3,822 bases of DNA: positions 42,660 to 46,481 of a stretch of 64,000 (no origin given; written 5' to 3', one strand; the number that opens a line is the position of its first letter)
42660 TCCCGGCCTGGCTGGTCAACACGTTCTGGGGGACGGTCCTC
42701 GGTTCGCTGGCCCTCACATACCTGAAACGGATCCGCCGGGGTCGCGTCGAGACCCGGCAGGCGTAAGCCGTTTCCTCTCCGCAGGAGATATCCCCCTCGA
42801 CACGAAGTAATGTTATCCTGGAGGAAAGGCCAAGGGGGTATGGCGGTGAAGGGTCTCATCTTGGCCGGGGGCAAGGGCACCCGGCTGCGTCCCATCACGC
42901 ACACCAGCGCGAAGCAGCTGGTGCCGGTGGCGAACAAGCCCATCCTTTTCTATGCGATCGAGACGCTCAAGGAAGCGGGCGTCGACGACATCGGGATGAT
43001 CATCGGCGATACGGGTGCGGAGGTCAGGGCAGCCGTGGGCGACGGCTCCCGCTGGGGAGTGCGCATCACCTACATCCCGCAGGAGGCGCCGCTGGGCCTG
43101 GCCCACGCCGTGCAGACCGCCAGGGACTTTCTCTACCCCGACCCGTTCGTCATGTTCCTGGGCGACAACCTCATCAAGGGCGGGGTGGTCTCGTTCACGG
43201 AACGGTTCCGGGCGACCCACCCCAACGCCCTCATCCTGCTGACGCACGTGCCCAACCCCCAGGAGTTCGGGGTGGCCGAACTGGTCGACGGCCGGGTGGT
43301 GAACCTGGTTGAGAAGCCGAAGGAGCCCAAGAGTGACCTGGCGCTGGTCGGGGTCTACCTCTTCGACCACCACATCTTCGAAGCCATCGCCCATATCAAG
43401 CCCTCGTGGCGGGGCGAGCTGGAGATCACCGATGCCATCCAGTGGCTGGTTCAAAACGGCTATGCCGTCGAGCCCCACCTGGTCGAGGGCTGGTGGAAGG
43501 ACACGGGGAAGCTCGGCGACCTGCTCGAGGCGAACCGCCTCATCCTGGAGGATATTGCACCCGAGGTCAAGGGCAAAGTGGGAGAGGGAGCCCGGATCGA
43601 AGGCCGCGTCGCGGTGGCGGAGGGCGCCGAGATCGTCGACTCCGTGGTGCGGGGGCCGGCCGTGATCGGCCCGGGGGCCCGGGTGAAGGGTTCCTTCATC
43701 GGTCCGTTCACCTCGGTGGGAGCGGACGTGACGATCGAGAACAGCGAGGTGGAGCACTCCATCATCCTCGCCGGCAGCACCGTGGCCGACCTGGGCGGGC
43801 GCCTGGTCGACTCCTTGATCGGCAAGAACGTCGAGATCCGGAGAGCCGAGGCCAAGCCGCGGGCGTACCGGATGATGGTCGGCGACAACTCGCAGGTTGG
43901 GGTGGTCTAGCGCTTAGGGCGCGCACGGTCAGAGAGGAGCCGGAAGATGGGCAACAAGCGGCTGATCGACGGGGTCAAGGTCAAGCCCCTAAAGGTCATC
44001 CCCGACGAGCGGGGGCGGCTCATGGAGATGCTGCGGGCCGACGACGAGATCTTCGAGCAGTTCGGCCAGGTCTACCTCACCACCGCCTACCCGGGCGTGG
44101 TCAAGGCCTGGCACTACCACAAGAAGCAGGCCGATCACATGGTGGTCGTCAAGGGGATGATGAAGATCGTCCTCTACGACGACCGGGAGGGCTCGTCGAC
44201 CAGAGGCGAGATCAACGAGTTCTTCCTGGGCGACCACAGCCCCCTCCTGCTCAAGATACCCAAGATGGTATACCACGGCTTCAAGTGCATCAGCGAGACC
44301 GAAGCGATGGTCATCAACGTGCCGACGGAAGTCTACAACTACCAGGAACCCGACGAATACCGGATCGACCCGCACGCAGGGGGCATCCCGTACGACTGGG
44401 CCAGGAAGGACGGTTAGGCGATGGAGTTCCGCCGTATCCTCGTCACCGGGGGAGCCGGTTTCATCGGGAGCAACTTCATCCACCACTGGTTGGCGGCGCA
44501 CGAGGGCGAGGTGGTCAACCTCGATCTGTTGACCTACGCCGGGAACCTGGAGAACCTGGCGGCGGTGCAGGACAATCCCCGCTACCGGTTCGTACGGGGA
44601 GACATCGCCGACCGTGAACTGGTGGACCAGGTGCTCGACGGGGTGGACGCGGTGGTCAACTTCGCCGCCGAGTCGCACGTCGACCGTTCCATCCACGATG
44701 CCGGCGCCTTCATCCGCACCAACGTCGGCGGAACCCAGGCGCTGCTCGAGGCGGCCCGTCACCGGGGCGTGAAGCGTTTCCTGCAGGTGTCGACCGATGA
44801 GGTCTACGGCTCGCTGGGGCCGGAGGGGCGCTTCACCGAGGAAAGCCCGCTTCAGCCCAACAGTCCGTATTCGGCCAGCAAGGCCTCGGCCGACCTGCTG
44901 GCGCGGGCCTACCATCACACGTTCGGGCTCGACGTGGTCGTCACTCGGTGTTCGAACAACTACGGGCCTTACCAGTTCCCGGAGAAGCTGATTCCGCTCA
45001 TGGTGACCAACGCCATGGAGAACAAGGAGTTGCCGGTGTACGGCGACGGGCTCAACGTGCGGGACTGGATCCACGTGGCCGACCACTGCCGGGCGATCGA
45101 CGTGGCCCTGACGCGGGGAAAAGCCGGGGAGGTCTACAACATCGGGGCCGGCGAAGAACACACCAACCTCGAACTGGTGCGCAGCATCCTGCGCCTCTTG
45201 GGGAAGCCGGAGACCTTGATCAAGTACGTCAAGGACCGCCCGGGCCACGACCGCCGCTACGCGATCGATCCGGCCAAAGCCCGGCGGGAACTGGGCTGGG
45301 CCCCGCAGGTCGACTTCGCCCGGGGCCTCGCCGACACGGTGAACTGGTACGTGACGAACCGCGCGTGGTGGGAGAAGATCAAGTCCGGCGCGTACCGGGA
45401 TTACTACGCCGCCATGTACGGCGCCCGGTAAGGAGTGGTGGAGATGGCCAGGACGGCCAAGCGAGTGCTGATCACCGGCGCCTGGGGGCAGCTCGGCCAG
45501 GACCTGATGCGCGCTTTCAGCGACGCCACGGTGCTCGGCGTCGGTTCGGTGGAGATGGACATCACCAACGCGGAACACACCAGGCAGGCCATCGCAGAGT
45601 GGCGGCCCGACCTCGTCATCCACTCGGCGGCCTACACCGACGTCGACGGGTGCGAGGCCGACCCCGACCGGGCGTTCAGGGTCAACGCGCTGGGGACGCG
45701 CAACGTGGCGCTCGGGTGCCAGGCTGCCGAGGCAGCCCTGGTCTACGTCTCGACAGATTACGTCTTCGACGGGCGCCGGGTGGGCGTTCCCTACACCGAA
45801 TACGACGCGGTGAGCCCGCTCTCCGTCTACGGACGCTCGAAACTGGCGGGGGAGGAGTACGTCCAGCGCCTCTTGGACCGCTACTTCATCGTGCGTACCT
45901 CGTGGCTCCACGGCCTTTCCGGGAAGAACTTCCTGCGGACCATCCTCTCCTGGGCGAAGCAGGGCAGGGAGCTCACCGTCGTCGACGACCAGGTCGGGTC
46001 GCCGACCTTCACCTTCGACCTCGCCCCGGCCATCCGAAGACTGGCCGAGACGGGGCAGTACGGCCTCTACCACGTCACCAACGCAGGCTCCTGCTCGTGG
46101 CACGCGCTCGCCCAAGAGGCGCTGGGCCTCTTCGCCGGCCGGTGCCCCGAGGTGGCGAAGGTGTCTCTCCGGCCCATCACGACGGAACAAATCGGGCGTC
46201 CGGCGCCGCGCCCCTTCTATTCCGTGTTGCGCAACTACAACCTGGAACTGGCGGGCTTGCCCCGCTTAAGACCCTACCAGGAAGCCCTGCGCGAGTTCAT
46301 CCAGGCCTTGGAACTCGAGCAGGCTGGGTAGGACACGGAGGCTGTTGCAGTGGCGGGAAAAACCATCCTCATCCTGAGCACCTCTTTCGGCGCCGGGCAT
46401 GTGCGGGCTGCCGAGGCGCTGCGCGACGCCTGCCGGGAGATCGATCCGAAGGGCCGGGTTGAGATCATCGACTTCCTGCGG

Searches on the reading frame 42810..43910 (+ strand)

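Call 70: search_protein_families(library=pfam, proteins=[window:42810-43910:+], max_evalue=0.00001)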
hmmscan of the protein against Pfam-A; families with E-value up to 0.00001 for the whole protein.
window:42810-43910:+ (366 aa): 2 families
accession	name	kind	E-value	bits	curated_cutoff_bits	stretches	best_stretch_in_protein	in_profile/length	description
PF00483.29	NTP_transferase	-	4.7e-55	187.3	21.2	1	14-246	1-243/245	Nucleotidyl transferase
PF12804.13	NTP_transf_3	-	5.4e-10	40.1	27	1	15-119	1-95/160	MobA-like NTP transferase domain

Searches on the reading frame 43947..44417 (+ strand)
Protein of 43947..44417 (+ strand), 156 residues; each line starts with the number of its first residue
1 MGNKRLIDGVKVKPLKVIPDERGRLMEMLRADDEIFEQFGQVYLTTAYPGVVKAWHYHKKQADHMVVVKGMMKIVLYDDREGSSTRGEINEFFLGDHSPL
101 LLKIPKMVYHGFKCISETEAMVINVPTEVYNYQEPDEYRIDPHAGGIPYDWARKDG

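Call 70: search_protein_families(library=pfam, proteins=[window:43947-44417:+], max_evalue=0.00001)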
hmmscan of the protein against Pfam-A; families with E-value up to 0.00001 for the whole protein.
window:43947-44417:+ (156 aa): 3 families
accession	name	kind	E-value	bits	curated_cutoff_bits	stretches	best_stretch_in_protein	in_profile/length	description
PF00908.23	dTDP_sugar_isom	-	1.7e-14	54.3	27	1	7-150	4-153/168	dTDP-4-dehydrorhamnose 3,5-epimerase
PF14667.12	Polysacc_synt_C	-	1.8e-14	54.2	28.7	1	20-138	3-111/111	Polysaccharide biosynthesis C-terminal domain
PF05523.17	FdtA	-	7.2e-06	26.3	23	1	9-131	2-115/131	WxcM-like, C-terminal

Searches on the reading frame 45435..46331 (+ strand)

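Call 70: search_protein_families(library=pfam, proteins=[window:45435-46331:+], max_evalue=0.00001)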
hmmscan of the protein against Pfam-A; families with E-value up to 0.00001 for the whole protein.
window:45435-46331:+ (298 aa): 6 families
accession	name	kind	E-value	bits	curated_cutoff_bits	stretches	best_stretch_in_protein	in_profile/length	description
PF04321.23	RmlD_sub_bind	-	3.1e-90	302.6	27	1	10-292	2-285/287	RmlD substrate binding domain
PF01370.27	Epimerase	-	1.6e-22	80.6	20.9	1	11-185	1-204/240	NAD dependent epimerase/dehydratase family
PF02719.21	Polysacc_synt_2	-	2.4e-14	53.7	20.2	1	41-146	61-152/293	Polysaccharide biosynthesis protein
PF16363.11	GDP_Man_Dehyd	-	9.6e-14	52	27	1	39-150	57-171/332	GDP-mannose 4,6 dehydratase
PF01073.25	3Beta_HSD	-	2.2e-09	37.2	22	1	38-144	49-158/280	3-beta hydroxysteroid dehydrogenase/isomerase family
PF07993.18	NAD_binding_4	-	1.4e-07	31.4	20.1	1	59-158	90-207/258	Male sterility protein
